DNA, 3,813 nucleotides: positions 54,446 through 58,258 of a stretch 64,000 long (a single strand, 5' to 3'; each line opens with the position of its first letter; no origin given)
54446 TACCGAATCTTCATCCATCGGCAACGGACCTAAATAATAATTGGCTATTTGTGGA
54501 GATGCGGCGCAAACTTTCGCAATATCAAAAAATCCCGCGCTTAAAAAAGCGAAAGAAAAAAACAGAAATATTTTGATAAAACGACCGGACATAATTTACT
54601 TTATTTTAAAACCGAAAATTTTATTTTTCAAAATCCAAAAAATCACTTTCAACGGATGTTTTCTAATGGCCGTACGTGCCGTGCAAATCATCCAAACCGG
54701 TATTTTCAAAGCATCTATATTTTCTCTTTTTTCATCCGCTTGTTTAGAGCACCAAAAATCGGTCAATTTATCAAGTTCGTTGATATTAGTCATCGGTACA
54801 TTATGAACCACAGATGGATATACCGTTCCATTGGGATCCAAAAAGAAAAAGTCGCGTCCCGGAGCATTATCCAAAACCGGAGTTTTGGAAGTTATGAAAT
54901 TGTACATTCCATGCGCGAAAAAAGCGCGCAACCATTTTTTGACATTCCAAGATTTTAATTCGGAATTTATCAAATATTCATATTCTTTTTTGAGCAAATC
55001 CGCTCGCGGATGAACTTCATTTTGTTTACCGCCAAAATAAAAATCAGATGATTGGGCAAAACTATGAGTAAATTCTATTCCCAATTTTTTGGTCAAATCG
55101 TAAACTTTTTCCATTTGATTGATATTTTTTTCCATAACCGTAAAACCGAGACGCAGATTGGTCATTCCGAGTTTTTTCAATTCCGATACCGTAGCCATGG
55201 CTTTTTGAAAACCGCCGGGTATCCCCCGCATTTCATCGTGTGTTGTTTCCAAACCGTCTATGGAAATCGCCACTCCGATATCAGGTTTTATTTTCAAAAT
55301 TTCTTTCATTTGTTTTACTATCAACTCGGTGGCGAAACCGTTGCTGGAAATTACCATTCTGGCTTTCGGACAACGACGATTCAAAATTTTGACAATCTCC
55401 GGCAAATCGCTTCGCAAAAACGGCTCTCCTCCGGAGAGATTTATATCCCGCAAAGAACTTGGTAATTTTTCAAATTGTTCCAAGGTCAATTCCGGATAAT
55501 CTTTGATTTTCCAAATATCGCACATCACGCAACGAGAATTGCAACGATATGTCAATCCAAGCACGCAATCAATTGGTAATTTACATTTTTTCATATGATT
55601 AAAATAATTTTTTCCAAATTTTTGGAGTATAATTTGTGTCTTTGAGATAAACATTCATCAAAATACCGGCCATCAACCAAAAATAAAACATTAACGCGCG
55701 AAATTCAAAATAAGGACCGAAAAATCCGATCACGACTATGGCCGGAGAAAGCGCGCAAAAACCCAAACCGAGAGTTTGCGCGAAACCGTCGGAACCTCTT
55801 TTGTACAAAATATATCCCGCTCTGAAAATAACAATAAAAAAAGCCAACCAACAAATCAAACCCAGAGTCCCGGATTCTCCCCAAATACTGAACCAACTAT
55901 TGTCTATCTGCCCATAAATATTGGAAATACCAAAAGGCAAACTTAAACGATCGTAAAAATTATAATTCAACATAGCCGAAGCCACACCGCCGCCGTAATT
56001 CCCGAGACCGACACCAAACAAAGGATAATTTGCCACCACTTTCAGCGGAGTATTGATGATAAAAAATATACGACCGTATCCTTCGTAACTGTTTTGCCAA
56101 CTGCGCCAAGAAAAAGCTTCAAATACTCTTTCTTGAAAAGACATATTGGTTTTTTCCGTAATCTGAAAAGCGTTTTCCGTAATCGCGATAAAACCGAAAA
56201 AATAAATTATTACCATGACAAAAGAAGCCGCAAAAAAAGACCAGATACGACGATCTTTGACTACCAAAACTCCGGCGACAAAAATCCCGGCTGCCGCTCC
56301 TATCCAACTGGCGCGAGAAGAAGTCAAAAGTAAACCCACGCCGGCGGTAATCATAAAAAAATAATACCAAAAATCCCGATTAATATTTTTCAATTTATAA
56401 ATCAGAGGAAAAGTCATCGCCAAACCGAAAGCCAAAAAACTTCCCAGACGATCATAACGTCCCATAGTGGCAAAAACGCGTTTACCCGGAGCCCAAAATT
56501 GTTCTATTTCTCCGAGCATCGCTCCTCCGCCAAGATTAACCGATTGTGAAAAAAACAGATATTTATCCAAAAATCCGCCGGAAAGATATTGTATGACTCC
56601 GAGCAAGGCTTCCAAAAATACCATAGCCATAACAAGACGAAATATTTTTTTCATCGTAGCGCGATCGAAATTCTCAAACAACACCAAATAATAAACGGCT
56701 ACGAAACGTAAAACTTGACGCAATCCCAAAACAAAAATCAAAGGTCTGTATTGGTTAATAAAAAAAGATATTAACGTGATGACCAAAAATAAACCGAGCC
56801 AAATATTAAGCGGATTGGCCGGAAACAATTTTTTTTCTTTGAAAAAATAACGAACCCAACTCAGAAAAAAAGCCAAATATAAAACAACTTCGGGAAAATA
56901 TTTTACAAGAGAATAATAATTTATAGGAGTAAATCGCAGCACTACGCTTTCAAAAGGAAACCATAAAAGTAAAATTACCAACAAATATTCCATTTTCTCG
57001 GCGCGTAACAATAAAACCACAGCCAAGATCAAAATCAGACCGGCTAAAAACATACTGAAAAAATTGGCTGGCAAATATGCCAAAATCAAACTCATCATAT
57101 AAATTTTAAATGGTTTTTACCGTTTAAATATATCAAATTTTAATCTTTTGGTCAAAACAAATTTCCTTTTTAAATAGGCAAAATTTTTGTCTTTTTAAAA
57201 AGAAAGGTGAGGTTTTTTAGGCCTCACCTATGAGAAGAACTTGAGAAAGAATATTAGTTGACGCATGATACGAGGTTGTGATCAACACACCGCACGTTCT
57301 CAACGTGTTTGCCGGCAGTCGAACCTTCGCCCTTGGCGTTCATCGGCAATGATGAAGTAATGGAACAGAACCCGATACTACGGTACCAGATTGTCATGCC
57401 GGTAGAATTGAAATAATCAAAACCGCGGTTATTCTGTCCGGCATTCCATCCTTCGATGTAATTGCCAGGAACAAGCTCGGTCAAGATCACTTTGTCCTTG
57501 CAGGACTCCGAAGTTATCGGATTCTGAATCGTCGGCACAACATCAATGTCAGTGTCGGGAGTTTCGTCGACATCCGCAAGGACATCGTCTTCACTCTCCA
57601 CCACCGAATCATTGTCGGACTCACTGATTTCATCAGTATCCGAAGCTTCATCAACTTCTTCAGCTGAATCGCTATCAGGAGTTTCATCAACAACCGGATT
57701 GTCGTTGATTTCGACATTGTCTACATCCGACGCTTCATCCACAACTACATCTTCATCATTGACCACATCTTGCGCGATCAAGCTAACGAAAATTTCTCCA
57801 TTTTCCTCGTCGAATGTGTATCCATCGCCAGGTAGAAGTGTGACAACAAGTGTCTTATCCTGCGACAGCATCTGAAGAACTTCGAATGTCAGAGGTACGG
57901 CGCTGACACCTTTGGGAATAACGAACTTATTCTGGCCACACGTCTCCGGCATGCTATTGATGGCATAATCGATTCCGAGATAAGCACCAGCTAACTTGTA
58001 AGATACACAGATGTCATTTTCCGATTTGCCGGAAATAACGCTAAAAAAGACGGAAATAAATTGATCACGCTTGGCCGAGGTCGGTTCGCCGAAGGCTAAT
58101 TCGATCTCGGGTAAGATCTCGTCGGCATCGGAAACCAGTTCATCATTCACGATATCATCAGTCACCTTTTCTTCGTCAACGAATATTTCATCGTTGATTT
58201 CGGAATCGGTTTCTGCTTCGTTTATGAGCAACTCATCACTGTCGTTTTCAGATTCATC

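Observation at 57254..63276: Calcium theme: Calx-beta lipoproteins with acidic low-complexity arms, sitting 17-25 kb from a Ca-type P-type ATPase and a DsbA-like protein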

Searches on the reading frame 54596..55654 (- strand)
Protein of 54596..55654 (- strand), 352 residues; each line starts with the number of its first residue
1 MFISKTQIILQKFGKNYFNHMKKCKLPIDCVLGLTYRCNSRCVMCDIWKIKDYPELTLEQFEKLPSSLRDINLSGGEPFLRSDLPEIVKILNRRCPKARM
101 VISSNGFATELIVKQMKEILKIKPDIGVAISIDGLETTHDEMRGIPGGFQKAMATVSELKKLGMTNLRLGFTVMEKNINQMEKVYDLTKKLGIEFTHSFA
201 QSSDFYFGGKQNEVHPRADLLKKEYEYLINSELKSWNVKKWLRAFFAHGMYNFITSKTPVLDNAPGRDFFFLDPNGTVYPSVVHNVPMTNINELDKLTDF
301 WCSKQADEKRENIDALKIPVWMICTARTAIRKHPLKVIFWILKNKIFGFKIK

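Call 17: search_protein_families(library=pfam, proteins=[window:54596-55654:-], max_evalue=0.001)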
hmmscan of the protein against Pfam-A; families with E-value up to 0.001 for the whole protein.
window:54596-55654:- (352 aa): 2 families
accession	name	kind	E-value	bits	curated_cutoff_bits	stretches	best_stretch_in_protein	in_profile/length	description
PF04055.27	Radical_SAM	-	1.4e-17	64.8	29.5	1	34-186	3-164/166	Radical SAM superfamily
PF13353.11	Fer4_12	-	2.7e-05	24.9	22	1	37-122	18-108/137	4Fe-4S single cluster domain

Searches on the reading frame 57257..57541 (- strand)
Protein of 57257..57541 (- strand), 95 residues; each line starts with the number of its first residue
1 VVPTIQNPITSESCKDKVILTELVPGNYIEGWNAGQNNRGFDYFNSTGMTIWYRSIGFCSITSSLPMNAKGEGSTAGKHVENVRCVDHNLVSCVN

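Call 85: search_solved_structures(query=A6, max_evalue=10, show_alignments=1)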
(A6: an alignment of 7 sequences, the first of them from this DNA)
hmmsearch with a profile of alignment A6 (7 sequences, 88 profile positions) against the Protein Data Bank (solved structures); distinct sequences matched with E-value up to 10: 1.
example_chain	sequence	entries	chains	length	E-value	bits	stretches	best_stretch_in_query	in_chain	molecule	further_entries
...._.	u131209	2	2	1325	1.4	12.1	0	7-44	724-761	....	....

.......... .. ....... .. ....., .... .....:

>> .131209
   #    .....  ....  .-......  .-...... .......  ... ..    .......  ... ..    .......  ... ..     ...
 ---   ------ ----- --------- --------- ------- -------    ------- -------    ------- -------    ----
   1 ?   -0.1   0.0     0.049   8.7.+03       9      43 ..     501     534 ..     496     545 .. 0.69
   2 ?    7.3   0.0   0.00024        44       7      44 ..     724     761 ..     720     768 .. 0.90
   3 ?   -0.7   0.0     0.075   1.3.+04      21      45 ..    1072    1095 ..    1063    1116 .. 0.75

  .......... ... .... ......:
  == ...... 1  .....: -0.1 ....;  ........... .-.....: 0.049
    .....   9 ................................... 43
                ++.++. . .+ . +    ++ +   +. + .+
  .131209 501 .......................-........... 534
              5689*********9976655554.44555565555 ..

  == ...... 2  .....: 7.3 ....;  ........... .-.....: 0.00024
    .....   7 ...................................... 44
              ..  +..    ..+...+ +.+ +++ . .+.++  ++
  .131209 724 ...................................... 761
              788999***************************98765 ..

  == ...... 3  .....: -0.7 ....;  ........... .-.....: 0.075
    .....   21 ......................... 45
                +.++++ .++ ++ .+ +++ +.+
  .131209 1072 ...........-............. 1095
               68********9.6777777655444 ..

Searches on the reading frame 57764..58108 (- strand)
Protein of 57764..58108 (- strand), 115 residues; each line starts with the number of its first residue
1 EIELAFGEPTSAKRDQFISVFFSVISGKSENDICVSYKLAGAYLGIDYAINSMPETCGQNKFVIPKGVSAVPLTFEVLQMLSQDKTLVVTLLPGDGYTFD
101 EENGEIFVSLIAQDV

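Call 43: search_protein_families(library=pfam, max_evalue=10, proteins=[window:57764-58108:-])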
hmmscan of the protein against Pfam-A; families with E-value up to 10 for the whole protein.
seq(115 aa): 1 family
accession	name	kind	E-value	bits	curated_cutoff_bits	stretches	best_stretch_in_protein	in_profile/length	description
PF24856.1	AraA_central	-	0.078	13.8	24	1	56-102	84-130/148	L-arabinose isomerase central domain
